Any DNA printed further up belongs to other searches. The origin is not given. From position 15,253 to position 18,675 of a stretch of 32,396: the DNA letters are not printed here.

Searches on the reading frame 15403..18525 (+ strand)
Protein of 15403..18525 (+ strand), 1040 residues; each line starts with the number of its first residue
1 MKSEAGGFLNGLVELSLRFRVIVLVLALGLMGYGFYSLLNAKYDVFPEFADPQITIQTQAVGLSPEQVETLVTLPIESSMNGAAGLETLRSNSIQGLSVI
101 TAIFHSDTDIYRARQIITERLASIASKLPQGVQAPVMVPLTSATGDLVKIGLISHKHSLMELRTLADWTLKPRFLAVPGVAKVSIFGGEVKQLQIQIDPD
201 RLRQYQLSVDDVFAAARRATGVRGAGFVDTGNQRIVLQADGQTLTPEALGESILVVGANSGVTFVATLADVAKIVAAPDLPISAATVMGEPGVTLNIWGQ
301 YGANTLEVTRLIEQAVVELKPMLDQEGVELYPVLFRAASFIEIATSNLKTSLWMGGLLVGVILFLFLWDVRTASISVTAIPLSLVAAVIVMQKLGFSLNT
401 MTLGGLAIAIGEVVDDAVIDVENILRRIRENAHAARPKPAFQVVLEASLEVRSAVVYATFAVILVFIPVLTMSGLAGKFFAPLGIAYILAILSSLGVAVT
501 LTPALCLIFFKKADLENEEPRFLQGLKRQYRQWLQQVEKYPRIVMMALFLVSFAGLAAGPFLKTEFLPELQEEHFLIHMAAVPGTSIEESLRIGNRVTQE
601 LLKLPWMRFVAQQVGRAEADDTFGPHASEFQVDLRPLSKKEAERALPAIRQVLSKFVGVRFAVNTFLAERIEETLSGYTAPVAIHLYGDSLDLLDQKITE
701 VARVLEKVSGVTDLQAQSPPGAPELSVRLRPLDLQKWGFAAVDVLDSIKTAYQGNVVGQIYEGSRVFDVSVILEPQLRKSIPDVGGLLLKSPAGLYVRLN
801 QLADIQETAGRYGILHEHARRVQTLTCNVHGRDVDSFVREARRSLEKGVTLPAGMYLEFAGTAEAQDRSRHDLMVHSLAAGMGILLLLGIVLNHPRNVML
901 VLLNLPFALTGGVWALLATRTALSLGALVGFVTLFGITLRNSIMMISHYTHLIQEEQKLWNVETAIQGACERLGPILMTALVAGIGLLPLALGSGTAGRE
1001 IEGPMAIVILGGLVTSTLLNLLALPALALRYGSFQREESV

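Call 6: search_protein_families(library=pfam, proteins=[window:15403-18525:+], max_evalue=0.01)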
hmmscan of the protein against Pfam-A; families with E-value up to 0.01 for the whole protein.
window:15403-18525:+ (1040 aa): 3 families
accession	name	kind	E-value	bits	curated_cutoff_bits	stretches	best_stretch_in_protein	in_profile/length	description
PF00873.25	ACR_tran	-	2.8e-230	767.3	28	1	13-1027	2-1016/1021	AcrB/AcrD/AcrF family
PF03176.21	MMPL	-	0.0002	20.8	20.5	1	339-542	136-331/333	MMPL family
PF02355.23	SecD_SecF_C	-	0.0082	16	20.5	1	358-501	41-182/189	Protein export membrane protein SecD/SecF, C-terminal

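Call 7: search_protein_families(library=ncbifam, proteins=[window:15403-18525:+], max_evalue=0.01)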
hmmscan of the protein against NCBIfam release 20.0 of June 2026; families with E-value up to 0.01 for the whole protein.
window:15403-18525:+ (1040 aa): 13 families
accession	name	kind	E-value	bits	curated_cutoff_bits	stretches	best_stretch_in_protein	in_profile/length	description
TIGR00914.1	2A0601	subfamily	3.3e-203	677.4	701.45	1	12-1028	5-1032/1051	CusA/CzcA family heavy metal efflux RND transporter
NF033617.1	RND_permease_2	subfamily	2.1e-147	492.8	1250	1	20-1027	8-1003/1009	multidrug efflux RND transporter permease subunit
NF000282.2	RND_permease_1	subfamily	1e-107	361.4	1250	1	23-1026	11-1022/1029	multidrug efflux RND transporter permease subunit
TIGR00915.1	2A0602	subfamily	1.8e-94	317.5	940.35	1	22-1027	11-1024/1050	efflux RND transporter permease subunit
NF007798.0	PRK10503.1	equivalog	4.9e-86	289.3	1584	1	22-1031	27-1022/1040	MdtB/MuxB family multidrug efflux RND transporter permease subunit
NF007905.0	PRK10614.1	equivalog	5.7e-86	289.1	1774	1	22-1032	15-1009/1025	multidrug efflux RND transporter permease subunit MdtC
NF007133.0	PRK09579.1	equivalog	8.8e-70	235.4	1763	1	21-1027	12-998/1017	multidrug efflux RND transporter permease subunit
NF007131.0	PRK09577.1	equivalog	2e-67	227.8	1768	1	21-1028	10-1019/1045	multidrug efflux RND transporter permease subunit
NF007842.1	PRK10555.1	equivalog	4.4e-61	206.9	1854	1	23-1026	12-1021/1036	multidrug efflux RND transporter permease AcrD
NF011706.2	PRK15127.1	equivalog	3.6e-55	187.4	2150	2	22-513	11-500/1049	multidrug efflux RND transporter permease subunit AcrB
NF000037.1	RND_perm_OqxB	exception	1e-50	172.6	2200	2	43-516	34-505/1050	multidrug efflux RND transporter permease subunit OqxB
TIGR00921.1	2A067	subfamily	6.6e-06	24.5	351.9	1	346-565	192-413/733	hydrophobe/amphiphile efflux-3 (HAE3) family transporter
NF006356.0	PRK08578.1-4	equivalog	0.0019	17.8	330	1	351-429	150-228/302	preprotein translocase subunit SecF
